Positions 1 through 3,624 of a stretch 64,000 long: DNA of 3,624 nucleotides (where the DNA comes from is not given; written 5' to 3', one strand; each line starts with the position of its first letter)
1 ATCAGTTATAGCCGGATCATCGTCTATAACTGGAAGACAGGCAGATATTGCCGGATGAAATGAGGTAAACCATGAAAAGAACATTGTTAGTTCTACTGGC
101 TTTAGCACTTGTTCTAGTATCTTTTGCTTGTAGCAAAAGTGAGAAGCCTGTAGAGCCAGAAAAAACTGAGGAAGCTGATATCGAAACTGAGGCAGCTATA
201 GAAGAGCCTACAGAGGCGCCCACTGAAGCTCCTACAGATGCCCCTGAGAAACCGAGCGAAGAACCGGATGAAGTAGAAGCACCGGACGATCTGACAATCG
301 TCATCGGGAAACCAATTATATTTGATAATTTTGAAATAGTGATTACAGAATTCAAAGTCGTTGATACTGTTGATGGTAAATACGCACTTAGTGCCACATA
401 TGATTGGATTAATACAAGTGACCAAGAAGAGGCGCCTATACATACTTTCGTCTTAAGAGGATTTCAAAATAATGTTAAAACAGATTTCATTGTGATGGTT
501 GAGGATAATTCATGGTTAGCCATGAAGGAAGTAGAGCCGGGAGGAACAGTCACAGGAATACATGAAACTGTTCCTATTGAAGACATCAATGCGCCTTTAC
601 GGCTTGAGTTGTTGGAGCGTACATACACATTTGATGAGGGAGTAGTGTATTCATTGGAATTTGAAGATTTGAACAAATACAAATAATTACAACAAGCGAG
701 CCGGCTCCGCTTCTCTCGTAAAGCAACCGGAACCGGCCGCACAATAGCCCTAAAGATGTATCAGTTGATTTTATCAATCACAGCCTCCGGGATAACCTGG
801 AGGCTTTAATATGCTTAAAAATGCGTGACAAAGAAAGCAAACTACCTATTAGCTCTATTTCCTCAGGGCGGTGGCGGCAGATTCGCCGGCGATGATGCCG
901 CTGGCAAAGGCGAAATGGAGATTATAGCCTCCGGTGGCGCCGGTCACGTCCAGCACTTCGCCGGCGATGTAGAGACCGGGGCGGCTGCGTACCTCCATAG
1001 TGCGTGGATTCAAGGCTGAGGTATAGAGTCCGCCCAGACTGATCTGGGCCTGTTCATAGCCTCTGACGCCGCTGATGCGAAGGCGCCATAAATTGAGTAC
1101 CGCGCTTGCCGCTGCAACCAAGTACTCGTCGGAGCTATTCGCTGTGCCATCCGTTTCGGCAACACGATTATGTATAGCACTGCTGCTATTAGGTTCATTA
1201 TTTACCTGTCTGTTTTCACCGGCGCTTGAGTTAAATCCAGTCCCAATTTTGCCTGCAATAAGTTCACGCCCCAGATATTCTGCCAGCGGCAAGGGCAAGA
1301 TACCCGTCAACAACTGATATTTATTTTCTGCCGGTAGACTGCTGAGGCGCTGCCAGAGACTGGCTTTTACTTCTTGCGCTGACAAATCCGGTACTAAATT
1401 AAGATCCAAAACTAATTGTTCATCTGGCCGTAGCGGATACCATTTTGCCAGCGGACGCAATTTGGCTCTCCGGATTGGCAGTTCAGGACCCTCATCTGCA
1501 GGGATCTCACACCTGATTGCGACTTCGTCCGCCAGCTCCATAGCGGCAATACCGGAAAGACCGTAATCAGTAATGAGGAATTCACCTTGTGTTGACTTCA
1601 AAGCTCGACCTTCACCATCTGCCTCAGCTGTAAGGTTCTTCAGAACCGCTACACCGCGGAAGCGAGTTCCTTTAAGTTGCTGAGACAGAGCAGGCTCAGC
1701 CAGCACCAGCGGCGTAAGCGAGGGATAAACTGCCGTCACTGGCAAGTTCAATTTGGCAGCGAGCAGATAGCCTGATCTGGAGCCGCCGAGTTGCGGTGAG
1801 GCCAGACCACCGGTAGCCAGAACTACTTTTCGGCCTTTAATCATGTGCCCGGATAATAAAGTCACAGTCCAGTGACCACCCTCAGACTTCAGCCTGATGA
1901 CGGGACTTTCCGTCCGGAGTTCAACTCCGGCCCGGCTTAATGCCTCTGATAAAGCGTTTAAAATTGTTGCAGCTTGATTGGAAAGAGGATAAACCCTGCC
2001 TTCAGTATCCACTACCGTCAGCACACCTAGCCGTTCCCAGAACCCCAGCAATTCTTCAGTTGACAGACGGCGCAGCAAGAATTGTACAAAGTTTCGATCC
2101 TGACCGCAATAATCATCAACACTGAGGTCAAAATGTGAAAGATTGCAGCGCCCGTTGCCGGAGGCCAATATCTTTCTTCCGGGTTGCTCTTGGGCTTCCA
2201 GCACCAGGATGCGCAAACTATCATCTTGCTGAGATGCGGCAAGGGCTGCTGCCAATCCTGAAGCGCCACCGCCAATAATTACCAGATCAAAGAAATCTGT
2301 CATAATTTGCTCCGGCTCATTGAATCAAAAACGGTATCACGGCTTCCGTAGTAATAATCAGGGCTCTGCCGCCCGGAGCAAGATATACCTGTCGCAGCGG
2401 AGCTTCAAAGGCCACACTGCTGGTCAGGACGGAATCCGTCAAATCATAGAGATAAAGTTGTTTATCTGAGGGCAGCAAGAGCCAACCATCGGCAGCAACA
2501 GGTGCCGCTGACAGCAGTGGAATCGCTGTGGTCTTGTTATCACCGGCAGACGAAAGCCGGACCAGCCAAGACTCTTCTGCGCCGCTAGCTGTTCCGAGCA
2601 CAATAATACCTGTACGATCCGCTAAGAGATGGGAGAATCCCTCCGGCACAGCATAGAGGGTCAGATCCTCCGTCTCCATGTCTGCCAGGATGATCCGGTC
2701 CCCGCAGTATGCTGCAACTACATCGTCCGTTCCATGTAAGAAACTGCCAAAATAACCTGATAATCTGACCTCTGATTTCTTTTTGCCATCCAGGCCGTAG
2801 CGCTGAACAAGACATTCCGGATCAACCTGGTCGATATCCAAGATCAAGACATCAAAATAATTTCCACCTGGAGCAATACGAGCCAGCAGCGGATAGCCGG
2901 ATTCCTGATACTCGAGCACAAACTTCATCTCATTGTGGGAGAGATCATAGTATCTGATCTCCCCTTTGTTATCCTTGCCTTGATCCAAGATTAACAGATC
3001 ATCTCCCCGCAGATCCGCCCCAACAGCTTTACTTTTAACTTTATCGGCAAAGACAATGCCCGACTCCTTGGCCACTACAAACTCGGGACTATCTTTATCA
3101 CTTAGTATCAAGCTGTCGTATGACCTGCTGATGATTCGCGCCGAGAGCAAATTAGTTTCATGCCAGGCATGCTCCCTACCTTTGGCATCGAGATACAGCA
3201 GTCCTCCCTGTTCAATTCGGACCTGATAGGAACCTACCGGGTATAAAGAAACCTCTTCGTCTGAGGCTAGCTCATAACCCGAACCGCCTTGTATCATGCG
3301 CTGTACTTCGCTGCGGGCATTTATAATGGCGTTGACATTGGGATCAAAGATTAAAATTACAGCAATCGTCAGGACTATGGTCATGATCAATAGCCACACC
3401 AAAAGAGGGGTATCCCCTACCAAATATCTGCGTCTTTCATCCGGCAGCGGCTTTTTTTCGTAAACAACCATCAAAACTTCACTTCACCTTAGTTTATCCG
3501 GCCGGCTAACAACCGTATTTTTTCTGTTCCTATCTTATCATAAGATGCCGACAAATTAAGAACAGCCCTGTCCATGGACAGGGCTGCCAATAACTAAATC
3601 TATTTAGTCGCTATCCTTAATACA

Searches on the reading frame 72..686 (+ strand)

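Call 102: search_protein_families(library=pfam, proteins=[window:72-686:+], max_evalue=0.00001)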
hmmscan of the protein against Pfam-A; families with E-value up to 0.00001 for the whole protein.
window:72-686:+ (204 aa): 1 family
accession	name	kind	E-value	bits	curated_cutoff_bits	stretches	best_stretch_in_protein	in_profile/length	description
PF16729.10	DUF5067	-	3.3e-08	34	27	1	84-162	23-107/126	Domain of unknown function (DUF5067)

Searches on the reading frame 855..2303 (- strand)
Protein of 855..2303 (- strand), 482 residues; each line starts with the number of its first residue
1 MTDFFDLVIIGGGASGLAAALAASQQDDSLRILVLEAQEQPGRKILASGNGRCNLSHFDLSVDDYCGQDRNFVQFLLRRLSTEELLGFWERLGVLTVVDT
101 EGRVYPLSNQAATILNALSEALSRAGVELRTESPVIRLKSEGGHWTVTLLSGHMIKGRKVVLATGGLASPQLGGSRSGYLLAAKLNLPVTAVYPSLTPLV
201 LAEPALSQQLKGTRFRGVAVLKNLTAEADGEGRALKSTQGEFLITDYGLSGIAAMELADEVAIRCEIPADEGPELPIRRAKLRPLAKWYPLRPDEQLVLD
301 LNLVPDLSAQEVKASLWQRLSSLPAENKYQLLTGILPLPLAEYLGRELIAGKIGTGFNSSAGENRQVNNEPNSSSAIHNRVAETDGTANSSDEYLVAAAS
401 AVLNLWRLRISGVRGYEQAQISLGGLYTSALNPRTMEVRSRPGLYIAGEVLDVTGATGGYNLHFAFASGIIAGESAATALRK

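Call 102: search_protein_families(library=pfam, proteins=[window:855-2303:-], max_evalue=0.00001)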
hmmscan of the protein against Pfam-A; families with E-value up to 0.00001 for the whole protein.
window:855-2303:- (482 aa): 9 families
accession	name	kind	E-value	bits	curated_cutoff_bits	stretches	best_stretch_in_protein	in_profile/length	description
PF03486.20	HI0933_like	-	4.1e-65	220.1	50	1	6-474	2-243/244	HI0933-like protein Rossmann domain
PF01266.30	DAO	-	6.2e-14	52.7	27.9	2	111-176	148-213/353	FAD dependent oxidoreductase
PF22780.1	HI0933_like_1st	-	2.6e-11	44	27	1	193-261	1-62/165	HI0933-like protein barrel and H2TH domain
PF07992.20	Pyr_redox_2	-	2.4e-09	37.5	26.1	0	90-173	162-244/291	Pyridine nucleotide-disulphide oxidoreductase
PF13454.12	NAD_binding_9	-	3.5e-08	34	21.8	1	8-165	1-153/155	FAD-NAD(P)-binding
PF01134.28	GIDA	-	1.4e-07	31.4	22.1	0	430-480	344-387/391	Glucose inhibited division protein A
PF00890.30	FAD_binding_2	-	5.2e-07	29.6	20.4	0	6-44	1-37/414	FAD binding domain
PF13450.12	NAD_binding_8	-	3.7e-06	27.5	21.9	0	9-42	1-32/68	NAD(P)-binding Rossmann-like domain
PF13738.12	Pyr_redox_3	-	9.3e-06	25.5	30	0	8-38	1-30/305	Pyridine nucleotide-disulphide oxidoreductase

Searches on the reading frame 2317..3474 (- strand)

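Call 102: search_protein_families(library=pfam, proteins=[window:2317-3474:-], max_evalue=0.00001)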
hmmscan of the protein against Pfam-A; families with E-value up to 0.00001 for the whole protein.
window:2317-3474:- (385 aa): 1 family
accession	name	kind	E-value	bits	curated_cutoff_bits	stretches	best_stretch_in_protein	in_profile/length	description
PF18975.6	DUF5711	-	2.3e-10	40.7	26.3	1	67-240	14-189/344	Family of unknown function (DUF5711)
